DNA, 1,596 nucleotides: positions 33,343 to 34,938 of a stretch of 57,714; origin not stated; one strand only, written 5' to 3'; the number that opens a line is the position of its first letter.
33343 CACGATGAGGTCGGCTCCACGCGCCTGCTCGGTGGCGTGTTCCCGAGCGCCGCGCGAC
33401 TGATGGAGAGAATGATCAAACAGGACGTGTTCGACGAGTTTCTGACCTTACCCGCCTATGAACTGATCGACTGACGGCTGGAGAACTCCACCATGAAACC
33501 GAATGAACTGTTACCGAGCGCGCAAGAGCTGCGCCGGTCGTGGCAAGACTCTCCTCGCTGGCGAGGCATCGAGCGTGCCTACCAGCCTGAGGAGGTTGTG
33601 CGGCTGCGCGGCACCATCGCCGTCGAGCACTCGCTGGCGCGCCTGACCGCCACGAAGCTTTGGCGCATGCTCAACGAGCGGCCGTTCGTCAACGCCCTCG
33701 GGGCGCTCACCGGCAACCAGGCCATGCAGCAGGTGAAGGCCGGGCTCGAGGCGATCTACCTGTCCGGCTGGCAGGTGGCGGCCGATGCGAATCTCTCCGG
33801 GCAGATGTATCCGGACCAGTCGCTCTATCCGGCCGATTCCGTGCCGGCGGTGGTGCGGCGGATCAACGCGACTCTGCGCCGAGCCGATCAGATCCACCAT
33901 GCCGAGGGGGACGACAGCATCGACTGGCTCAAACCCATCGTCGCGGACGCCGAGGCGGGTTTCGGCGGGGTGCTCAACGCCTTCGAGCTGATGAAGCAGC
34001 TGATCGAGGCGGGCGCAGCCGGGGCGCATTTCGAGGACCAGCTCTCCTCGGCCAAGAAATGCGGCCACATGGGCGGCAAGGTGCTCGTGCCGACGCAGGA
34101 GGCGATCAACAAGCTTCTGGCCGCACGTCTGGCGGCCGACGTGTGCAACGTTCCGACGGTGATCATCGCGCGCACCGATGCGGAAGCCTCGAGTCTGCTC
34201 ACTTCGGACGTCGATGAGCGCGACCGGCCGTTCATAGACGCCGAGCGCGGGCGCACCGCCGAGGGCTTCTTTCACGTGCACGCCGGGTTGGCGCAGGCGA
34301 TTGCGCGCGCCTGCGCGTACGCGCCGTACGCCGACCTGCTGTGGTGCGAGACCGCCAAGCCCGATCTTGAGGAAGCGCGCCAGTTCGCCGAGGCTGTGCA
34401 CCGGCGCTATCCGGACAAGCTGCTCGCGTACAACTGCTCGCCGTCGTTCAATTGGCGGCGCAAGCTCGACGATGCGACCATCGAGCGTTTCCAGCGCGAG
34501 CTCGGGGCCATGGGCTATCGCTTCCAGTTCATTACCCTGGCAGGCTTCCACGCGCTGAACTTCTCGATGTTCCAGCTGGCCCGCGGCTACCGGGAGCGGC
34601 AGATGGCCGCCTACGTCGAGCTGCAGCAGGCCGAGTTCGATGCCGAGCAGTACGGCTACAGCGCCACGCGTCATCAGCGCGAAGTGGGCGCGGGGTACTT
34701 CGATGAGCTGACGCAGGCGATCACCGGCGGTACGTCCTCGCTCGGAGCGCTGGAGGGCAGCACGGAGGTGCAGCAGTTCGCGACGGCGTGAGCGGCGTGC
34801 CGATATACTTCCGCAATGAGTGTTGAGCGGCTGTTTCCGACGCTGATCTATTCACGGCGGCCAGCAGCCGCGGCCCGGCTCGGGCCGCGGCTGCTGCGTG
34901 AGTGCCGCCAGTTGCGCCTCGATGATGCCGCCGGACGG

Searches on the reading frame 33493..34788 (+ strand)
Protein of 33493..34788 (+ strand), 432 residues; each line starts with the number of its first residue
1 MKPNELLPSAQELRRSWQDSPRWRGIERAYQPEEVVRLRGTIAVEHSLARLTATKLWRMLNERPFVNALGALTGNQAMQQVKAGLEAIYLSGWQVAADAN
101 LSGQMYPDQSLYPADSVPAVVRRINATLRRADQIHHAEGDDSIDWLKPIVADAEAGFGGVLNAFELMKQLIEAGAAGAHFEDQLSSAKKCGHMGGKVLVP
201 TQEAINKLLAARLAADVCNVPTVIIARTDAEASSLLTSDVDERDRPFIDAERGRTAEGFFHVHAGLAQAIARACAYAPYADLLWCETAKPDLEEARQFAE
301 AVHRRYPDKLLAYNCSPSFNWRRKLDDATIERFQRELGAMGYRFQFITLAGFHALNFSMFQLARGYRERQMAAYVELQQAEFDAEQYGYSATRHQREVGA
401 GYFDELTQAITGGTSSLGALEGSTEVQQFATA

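Call 31: find_encoding_contigs(protein=window:33493-34788:+, flank=10000, max_places=1)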
Protein window:33493-34788:+ (432 aa): 3 contigs read that carry it; 1 place shown.
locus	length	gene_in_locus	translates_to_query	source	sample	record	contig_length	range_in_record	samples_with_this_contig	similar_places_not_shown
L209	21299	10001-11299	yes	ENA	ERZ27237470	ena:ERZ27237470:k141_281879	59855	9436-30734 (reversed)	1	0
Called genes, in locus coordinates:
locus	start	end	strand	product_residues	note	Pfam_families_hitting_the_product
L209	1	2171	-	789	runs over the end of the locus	PF09137:Glucodextran_N, PF00723:Glyco_hydro_15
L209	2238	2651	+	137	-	PF03653:UPF0093, PF05425:CopD (weak)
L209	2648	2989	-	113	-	PF01253:SUI1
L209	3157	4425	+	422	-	PF12573:OxoDH_E1alpha_N, PF00676:E1_dh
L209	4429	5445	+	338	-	PF02779:Transket_pyr, PF02780:Transketolase_C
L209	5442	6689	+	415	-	PF00364:Biotin_lipoyl, PF25997:BSH_YhbJ (weak), PF02817:E3_binding, PF00198:2-oxoacid_dh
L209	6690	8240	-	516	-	PF01381:HTH_3, PF12844:HTH_19 (weak), PF13560:HTH_31, PF12268:DUF3612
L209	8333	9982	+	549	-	PF20656:MS_N, PF01274:MS_TIM-barrel, PF20659:MS_C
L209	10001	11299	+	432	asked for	PF00463:ICL, PF13714:PEP_mutase, PF00463:ICL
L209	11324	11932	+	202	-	PF13759:2OG-FeII_Oxy_5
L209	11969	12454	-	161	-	PF00254:FKBP_C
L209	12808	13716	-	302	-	PF13714:PEP_mutase, PF00463:ICL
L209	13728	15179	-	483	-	PF03972:MmgE_PrpD_N, PF19305:MmgE_PrpD_C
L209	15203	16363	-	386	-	PF00285:Citrate_synt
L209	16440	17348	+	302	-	PF00126:HTH_1, PF03466:LysR_substrate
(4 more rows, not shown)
